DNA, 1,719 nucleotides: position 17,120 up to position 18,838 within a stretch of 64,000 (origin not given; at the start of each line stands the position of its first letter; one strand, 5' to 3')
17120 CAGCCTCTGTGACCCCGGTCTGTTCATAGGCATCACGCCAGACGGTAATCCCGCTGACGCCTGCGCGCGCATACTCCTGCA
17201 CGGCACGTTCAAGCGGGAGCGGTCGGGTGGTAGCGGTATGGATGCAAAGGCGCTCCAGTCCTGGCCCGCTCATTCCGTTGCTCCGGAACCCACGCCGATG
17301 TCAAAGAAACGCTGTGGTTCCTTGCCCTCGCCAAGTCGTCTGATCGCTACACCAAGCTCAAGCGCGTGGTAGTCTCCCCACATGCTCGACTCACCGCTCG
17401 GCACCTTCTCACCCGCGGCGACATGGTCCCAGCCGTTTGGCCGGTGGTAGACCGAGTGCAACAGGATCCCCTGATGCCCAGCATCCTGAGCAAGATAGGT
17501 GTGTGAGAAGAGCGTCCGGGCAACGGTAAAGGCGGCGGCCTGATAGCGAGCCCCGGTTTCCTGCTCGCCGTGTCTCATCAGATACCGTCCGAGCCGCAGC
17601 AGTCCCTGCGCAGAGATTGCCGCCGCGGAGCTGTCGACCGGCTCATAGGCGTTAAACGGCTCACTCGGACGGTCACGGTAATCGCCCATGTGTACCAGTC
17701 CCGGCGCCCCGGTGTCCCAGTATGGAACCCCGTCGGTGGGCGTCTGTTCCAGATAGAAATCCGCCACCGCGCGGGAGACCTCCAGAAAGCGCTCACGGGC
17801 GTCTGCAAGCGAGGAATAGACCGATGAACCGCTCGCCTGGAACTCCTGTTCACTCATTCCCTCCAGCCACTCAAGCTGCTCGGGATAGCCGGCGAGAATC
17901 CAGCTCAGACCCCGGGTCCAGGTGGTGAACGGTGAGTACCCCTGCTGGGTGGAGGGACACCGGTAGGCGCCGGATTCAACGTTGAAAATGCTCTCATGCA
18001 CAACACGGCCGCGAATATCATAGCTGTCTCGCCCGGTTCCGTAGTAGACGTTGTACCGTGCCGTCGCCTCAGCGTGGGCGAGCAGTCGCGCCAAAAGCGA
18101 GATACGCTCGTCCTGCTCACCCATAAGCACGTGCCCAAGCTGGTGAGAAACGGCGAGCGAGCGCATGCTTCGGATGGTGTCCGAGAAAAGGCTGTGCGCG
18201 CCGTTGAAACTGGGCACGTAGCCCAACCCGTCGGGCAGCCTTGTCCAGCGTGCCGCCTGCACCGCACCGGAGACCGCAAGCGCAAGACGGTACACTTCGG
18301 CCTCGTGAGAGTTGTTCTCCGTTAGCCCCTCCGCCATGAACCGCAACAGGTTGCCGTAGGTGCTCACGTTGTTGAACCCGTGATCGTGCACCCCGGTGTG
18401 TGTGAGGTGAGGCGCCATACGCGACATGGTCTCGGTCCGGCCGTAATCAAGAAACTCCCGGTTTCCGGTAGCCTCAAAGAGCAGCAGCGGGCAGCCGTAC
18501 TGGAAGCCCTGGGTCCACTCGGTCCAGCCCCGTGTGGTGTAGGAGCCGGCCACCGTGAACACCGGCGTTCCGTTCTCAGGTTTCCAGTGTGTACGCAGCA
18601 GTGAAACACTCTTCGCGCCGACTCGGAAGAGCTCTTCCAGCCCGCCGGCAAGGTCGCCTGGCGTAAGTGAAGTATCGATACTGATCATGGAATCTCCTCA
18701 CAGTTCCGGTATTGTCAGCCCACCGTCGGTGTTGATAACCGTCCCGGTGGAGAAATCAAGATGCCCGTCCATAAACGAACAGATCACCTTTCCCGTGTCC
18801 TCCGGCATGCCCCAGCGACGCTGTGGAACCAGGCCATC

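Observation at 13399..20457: Candidate KduI/KduD-independent route from unsaturated uronates to KDG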

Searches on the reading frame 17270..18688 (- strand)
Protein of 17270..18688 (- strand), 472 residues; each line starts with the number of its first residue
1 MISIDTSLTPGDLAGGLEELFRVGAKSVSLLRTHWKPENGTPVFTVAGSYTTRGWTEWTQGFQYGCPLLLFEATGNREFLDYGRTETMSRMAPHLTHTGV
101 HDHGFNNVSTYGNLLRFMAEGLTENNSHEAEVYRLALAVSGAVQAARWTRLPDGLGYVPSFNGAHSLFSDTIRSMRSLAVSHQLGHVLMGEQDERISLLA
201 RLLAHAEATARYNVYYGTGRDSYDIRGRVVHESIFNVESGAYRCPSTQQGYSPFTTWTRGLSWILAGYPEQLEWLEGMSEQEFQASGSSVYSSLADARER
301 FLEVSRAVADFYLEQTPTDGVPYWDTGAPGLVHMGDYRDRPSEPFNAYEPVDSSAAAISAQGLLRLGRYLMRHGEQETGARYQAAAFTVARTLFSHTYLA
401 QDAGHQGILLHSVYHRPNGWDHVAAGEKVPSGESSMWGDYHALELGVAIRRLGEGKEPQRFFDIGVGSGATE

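Call 3: search_protein_families(library=pfam, proteins=[window:17270-18688:-])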
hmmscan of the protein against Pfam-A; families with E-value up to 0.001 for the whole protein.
window:17270-18688:- (472 aa): 1 family
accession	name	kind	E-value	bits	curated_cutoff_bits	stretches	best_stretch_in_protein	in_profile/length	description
PF07470.19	Glyco_hydro_88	-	0.00031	20.3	26.6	0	230-280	163-221/352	Glycosyl Hydrolase Family 88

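Call 4: search_protein_families(library=ncbifam, proteins=[window:17270-18688:-])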
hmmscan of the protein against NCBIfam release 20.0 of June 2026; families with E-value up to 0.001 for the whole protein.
window:17270-18688:- (472 aa): 0 families

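Call 7: search_solved_structures(query=window:17270-18688:-, max_evalue=10, show_alignments=2)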
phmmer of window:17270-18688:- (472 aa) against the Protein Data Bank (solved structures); distinct sequences matched with E-value up to 10: 8.
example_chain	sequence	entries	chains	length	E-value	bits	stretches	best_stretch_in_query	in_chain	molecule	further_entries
2ahf_A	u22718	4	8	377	2.5e-09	39.6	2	231-450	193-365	unsaturated glucuronyl hydrolase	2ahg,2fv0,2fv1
1vd5_A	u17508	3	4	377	2.8e-09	39.5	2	231-450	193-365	unsaturated glucuronyl hydrolase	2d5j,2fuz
2zzr_A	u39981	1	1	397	2.9e-08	36.2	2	215-445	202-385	Unsaturated glucuronyl hydrolase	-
3anj_A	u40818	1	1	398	2.9e-08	36.1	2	215-445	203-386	Putative uncharacterized protein gbs1889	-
3ani_A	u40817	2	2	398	2.9e-08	36.1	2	215-445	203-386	Putative uncharacterized protein gbs1889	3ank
3vxd_A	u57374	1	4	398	4e-08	35.7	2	215-445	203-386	Putative uncharacterized protein gbs1889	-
3wux_A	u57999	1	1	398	4.9e-08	35.4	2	215-445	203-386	Unsaturated chondroitin disaccharide hydrolase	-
3wiw_A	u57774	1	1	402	0.0011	21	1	299-413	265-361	Glycosyl hydrolase family 88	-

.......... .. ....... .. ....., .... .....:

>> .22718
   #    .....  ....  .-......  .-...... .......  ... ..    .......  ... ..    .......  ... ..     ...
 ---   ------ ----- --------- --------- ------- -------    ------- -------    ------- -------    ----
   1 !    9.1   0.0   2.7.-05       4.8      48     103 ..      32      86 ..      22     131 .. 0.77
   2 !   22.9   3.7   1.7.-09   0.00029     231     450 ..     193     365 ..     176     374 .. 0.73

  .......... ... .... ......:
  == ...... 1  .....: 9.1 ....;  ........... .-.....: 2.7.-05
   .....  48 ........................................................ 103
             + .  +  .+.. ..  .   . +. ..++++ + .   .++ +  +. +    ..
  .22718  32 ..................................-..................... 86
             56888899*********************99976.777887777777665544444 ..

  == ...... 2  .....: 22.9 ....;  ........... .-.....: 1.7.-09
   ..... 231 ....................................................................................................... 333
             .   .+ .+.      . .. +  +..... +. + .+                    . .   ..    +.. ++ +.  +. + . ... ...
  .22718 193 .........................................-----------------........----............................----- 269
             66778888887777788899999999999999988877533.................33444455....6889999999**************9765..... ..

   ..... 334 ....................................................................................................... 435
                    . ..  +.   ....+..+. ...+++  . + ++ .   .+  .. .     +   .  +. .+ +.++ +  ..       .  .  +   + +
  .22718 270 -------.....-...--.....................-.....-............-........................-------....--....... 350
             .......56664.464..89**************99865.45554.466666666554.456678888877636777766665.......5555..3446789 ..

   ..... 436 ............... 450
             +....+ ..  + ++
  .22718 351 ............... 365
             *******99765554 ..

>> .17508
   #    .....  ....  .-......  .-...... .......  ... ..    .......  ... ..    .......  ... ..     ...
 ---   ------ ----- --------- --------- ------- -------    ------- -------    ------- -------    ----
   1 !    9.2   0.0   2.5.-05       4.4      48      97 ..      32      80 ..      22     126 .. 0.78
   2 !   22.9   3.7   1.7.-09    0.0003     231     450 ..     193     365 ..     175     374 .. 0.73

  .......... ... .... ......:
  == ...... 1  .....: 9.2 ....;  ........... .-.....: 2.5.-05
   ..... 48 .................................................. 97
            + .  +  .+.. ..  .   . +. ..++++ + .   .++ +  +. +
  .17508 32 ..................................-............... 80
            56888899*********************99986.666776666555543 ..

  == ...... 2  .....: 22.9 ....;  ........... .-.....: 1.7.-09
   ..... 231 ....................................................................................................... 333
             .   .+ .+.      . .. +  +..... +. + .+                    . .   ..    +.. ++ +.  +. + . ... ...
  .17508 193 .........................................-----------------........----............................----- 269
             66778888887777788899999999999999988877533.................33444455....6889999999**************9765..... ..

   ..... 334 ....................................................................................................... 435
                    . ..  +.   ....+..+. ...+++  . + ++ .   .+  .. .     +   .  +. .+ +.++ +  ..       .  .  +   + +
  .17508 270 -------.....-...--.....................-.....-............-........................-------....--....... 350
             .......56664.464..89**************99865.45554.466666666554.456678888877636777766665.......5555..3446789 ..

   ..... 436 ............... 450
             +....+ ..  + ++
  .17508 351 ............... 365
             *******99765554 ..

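Call 12: find_homologous_proteins(query=window:17270-18688:-)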
Query window:17270-18688:- (472 aa): 8000 proteins with E <= 0.001 among 8000 candidates; the best 120 are listed.
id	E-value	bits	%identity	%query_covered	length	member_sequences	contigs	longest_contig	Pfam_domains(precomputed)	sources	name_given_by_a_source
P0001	0.0e+0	1086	100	100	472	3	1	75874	-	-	-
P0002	1.5e-252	857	78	100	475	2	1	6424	-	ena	-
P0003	2.5e-248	843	77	99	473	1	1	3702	PF07470.20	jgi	jgi:hypothetical protein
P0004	3.3e-233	793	72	99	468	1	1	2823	PF07470.20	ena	-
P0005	3.8e-233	793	73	99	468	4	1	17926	-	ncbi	ncbi:MAG: hypothetical protein ACLFNT_01850 [Spirochaetales bacterium]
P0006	1.2e-232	791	71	99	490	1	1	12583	-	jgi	jgi:hypothetical protein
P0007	8.1e-230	782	70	99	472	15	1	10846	-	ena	-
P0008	2.3e-228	777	73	99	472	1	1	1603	PF07470.20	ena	-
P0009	3.2e-227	773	71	99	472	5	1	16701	-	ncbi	ncbi:MAG: glycosyl hydrolase [Spirochaetota bacterium]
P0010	1.4e-223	761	70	99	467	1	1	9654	-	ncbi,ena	-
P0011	3.1e-223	760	69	99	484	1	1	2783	-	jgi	jgi:hypothetical protein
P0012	2.5e-222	757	69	99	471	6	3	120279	PF07470.20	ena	-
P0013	5.8e-221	752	71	99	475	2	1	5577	-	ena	-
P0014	4.6e-220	749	67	99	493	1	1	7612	-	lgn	-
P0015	5.4e-220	749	68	99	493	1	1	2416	-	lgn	-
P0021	3.0e-213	727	66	99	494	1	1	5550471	-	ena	-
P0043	1.9e-203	695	63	98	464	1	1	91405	PF07470.20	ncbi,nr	ncbi:MAG: glycoside hydrolase family 88 protein [SAR324 cluster bacterium]|nr:glycoside hydrolase fa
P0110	2.4e-197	675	64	97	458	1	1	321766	-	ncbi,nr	ncbi:MAG: glycosyl hydrolase [Opitutae bacterium]|nr:glycosyl hydrolase [Opitutae bacterium]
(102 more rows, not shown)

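Call 15: find_encoding_contigs(protein=P0021, flank=8000, max_places=2)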
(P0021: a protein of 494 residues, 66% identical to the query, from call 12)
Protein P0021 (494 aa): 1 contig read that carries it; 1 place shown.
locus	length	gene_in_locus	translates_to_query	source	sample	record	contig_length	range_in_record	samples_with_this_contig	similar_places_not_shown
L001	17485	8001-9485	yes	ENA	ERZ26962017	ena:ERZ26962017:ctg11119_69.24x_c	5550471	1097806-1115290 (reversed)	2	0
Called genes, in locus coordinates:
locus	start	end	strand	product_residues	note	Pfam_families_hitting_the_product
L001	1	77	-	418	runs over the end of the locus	PF06134:RhaA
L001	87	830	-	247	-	PF19845:DUF6320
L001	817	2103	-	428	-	-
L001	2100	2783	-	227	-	PF02517:Rce1-like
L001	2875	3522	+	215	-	PF08044:DUF1707, PF09922:LiaF-like_C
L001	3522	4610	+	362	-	PF01408:GFO_IDH_MocA (weak), PF02894:GFO_IDH_MocA_C (weak), PF22725:GFO_IDH_MocA_C3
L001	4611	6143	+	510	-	PF02446:Glyco_hydro_77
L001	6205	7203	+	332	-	PF00356:LacI, PF00532:Peripla_BP_1 (weak), PF13377:Peripla_BP_3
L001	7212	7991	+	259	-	PF00106:adh_short, PF08659:KR (weak), PF13561:adh_short_C2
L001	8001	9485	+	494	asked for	-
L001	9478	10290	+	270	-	PF01261:AP_endonuc_2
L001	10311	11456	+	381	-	PF01408:GFO_IDH_MocA (weak), PF02894:GFO_IDH_MocA_C, PF22685:Gal80p_C-like (weak), PF22725:GFO_IDH_MocA_C3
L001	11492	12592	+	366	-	PF00294:PfkB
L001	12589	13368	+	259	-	PF01081:Aldolase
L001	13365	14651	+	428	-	PF01960:ArgJ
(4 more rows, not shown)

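Call 16: find_encoding_contigs(protein=P0110, flank=8000, max_places=2)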
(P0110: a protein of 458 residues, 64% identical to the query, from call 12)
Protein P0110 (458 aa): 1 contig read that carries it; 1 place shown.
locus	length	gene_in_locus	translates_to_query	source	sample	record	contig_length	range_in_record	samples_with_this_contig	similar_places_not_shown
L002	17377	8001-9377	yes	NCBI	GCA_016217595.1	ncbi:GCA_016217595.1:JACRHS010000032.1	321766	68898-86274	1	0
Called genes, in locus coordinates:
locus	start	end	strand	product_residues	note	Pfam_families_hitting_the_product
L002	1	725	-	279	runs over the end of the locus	PF08668:HDOD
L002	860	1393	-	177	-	PF01750:HycI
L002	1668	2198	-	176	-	-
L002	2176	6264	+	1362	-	PF12951:PATR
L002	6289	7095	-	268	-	PF02311:AraC_binding, PF07883:Cupin_2, PF12833:HTH_18, PF00165:HTH_AraC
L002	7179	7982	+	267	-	PF00106:adh_short, PF08659:KR (weak), PF13561:adh_short_C2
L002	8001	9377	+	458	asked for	-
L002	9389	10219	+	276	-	PF01261:AP_endonuc_2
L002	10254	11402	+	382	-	PF02894:GFO_IDH_MocA_C, PF22725:GFO_IDH_MocA_C3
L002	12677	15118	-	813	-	-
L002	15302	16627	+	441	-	PF00595:PDZ, PF13180:PDZ_2, PF17820:PDZ_6, PF03572:Peptidase_S41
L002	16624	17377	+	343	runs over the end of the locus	PF00814:TsaD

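Call 17: find_encoding_contigs(protein=P0043, flank=8000, max_places=2)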
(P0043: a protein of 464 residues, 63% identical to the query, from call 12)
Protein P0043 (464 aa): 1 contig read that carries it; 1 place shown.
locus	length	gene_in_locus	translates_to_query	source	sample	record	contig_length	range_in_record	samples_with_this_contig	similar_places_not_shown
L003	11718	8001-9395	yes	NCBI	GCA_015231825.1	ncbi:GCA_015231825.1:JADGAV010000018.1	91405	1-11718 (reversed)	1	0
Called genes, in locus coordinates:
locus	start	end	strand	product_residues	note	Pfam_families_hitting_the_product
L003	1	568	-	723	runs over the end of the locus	PF22020:RlmL_1st, PF02926:THUMP, PF01170:UPF0020, PF05175:MTS (faint), PF13847:Methyltransf_31 (faint), PF10672:Methyltrans_SAM, PF03602:Cons_hypoth95 (weak)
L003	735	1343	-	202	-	PF01081:Aldolase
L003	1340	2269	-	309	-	PF05035:DGOK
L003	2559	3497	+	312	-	PF00701:DHDPS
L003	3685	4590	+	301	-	PF01063:Aminotran_4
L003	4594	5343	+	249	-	PF19798:Sulfotransfer_5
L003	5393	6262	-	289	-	-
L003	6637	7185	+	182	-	PF13412:HTH_24 (faint), PF01381:HTH_3, PF12844:HTH_19, PF13443:HTH_26 (weak), PF13560:HTH_31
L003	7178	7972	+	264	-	PF00106:adh_short, PF08659:KR, PF13561:adh_short_C2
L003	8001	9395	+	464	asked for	PF07470:Glyco_hydro_88 (faint)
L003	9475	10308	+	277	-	PF01261:AP_endonuc_2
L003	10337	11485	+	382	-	PF01408:GFO_IDH_MocA (weak), PF02894:GFO_IDH_MocA_C, PF22725:GFO_IDH_MocA_C3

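Call 21: search_solved_structures(query=A1, max_evalue=1, show_alignments=2)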
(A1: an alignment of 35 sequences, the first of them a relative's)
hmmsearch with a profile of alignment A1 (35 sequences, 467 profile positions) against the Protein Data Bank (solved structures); distinct sequences matched with E-value up to 1: 10.
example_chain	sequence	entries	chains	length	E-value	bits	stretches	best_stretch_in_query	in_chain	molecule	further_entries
2ahf_A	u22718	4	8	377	1.9e-13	52.8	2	301-454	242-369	unsaturated glucuronyl hydrolase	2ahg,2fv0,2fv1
1vd5_A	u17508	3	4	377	2.3e-13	52.5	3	301-454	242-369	unsaturated glucuronyl hydrolase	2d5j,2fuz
2zzr_A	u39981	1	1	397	2.2e-10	42.7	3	35-105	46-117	Unsaturated glucuronyl hydrolase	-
3anj_A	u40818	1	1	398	2.2e-10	42.7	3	35-105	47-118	Putative uncharacterized protein gbs1889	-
3wiw_A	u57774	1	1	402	2.3e-10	42.6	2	298-413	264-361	Glycosyl hydrolase family 88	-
3ani_A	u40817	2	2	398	2.3e-10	42.6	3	35-105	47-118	Putative uncharacterized protein gbs1889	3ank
3vxd_A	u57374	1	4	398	3.9e-10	41.9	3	35-100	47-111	Putative uncharacterized protein gbs1889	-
3wux_A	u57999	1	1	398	7.4e-10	40.9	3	35-100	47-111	Unsaturated chondroitin disaccharide hydrolase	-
4a1g_A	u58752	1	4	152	0.23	12.9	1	247-306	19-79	MITOTIC CHECKPOINT SERINE/THREONINE-PROTEIN KINASE BUB1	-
2lah_A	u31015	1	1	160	0.23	12.9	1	247-306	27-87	Mitotic checkpoint serine/threonine-protein kinase BUB1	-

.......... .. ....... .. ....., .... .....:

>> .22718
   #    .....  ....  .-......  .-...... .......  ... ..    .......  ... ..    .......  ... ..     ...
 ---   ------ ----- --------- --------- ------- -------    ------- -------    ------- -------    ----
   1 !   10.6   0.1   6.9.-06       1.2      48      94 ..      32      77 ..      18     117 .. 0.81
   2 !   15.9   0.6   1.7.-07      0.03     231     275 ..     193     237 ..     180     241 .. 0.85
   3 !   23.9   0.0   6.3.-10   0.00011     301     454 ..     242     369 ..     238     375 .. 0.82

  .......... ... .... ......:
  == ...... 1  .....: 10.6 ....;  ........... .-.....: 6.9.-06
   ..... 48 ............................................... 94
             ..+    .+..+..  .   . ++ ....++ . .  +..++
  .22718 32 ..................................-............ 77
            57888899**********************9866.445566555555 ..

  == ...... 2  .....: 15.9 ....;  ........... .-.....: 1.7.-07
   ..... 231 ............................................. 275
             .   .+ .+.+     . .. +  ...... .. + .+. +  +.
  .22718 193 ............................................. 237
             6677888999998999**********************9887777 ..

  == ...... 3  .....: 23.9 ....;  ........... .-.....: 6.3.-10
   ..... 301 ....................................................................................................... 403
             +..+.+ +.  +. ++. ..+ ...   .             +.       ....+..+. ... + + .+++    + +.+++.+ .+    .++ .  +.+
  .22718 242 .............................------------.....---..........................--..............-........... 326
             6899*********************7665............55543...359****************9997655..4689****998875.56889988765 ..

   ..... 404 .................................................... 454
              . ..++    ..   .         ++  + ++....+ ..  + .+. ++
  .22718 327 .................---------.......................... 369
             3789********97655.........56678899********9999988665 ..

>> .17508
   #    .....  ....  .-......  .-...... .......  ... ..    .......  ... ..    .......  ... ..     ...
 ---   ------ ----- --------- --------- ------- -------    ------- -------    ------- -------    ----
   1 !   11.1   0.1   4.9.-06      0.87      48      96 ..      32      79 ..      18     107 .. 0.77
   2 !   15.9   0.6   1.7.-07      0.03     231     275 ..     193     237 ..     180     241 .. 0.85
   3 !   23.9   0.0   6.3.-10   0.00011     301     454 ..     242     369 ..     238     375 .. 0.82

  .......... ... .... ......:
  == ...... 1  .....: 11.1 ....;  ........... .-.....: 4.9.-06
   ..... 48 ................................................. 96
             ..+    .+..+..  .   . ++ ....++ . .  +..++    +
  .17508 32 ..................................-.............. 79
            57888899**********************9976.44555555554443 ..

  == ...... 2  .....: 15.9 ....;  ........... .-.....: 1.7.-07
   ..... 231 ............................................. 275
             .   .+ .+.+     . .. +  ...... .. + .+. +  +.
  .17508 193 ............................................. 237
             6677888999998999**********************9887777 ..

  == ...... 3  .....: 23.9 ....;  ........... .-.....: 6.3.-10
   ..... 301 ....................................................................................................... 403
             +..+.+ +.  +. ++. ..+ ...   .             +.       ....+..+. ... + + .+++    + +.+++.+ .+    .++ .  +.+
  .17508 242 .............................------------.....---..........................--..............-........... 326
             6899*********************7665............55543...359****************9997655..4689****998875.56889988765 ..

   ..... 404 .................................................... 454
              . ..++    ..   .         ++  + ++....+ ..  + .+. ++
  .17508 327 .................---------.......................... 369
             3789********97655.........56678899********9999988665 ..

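Call 22: search_dna_similar(query=window:17270-18688:-, collection=plasmids, mode=protein, max_rows=25)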
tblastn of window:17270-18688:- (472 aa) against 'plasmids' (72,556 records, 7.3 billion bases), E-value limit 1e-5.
Records with a match: 174; places in all: 179; records where one place covers at least 80% of the query: 25.
Best place of each record, by identity: <60% 174.
By first word of the organism name: Rhizobium 108; Agrobacterium 14; Bacillus 8; Bacteroides 5; Neorhizobium 5; Persicobacter 4; Halocatena 3; Halomicrobium 3; Chondrinema 2; Hymenobacter 2; and 19 more.
By predicted mobility (MOB-suite, as given by PLSDB): non-mobilizable 93; conjugative 76; mobilizable 5.
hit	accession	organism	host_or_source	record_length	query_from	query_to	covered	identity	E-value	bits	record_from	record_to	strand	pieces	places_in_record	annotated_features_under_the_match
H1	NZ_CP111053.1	Chondrinema litorale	Seaweed,red alga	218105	2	464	98%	48.6%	4e-148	474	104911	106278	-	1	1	glycoside hydrolase family 88 protein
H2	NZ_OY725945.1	Bacteroides finegoldii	-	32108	48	457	87%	26.4%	1e-11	75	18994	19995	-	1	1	glycoside hydrolase family 88 protein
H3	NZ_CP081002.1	Sphingobium sp. V4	cell culture,soil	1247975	47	458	87%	26.3%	1e-16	91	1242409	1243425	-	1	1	record has no annotation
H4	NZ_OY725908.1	Bacteroides finegoldii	-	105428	54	457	86%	26.4%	6e-10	69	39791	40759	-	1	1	DUF4995 domain-containing protein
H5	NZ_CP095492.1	Halosolutus gelatinilyticus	cell culture,saline soil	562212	58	444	82%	27.5%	2e-10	71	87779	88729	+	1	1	glycoside hydrolase family 88 protein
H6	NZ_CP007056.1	Halostagnicola larsenii XH-48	-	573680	58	444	82%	27.2%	4e-12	76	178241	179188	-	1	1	glycoside hydrolase family 88 protein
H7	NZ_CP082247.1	Natrinema sp. SYSU A 869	cell culture,salt lake sediment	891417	58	444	82%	27.2%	1e-9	68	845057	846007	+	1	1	glycoside hydrolase family 88 protein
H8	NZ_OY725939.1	Bacteroides finegoldii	-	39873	57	455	85%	26.2%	2e-13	81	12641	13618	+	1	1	glycoside hydrolase family 88 protein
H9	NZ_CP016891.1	Pantoea agglomerans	single cell,lettuce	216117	45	444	85%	26.0%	1e-9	69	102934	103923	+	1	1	glycoside hydrolase family 88 protein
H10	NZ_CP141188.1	Hymenobacter sp. GOD-10R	single cell,Crepidiastrum sonchifolium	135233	57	456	85%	25.9%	4e-13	79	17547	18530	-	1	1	glycoside hydrolase family 88 protein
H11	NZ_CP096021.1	Halocatena salina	cell culture,sediment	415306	37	444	86%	25.3%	9e-8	62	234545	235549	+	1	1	glycoside hydrolase family 88 protein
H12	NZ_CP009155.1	Burkholderia pseudomallei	environmental sample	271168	45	452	86%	24.9%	6e-13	79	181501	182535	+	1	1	glycoside hydrolase family 88 protein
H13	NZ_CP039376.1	Halomicrobium mukohataei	-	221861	58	451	83%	25.7%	4e-9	67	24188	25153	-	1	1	glycoside hydrolase family 88 protein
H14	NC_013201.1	Halomicrobium mukohataei DSM 12286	-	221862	58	451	83%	25.7%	4e-9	67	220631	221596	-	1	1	glycoside hydrolase family 88 protein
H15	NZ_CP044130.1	Halomicrobium sp. LC1Hm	-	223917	58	444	82%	26.2%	3e-9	67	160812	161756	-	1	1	glycoside hydrolase family 88 protein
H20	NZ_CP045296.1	Paenibacillus cellulositrophicus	cell culture,Thai soil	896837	50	451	85%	24.4%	1e-12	78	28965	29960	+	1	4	glycoside hydrolase family 88 protein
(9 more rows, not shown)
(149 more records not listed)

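Call 23: get_annotated_region(hit=H1, flank=12000)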
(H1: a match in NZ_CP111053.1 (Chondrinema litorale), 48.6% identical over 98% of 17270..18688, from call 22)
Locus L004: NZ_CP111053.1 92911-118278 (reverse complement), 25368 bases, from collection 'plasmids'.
description: Chondrinema litorale strain WSW3-B12 plasmid unnamed11, complete sequence
organism: Chondrinema litorale (NCBI taxid 2994555)
taxonomy: Bacteria; Bacteroidota; Cytophagia; Cytophagales; Flammeovirgaceae; Chondrinema; Chondrinema litorale
host: -; source: Seaweed,red alga; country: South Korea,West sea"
typing (MOB-suite, as given by PLSDB): non-mobilizable
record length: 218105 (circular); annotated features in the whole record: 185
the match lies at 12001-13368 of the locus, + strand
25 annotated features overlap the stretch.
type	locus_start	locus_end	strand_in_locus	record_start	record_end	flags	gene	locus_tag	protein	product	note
CDS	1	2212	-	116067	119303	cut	-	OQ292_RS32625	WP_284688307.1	hypothetical protein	-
CDS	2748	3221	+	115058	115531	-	-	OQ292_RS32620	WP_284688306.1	hypothetical protein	-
CDS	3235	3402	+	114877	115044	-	-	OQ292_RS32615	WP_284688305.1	hypothetical protein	-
CDS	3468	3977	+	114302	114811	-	-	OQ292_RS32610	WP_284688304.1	hypothetical protein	-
CDS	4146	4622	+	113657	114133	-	-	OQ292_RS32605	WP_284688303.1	hypothetical protein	-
CDS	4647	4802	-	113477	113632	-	-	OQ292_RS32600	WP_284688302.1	hypothetical protein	-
CDS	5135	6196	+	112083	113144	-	-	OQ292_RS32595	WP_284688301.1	BF3164 family lipoprotein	-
CDS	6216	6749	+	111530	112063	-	-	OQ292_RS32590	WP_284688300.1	hypothetical protein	-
CDS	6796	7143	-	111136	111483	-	-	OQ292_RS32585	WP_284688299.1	IS1595 family transposase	-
CDS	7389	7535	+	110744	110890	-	-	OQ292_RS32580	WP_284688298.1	hypothetical protein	-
CDS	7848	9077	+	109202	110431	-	-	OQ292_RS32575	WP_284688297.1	redoxin domain-containing protein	-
CDS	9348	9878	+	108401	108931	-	-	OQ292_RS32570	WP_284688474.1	hypothetical protein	-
CDS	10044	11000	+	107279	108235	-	-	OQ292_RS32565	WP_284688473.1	sugar phosphate isomerase/epimerase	-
CDS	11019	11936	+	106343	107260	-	-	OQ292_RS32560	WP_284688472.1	helix-turn-helix transcriptional regulator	-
CDS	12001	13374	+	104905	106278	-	-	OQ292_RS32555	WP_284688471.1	glycoside hydrolase family 88 protein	-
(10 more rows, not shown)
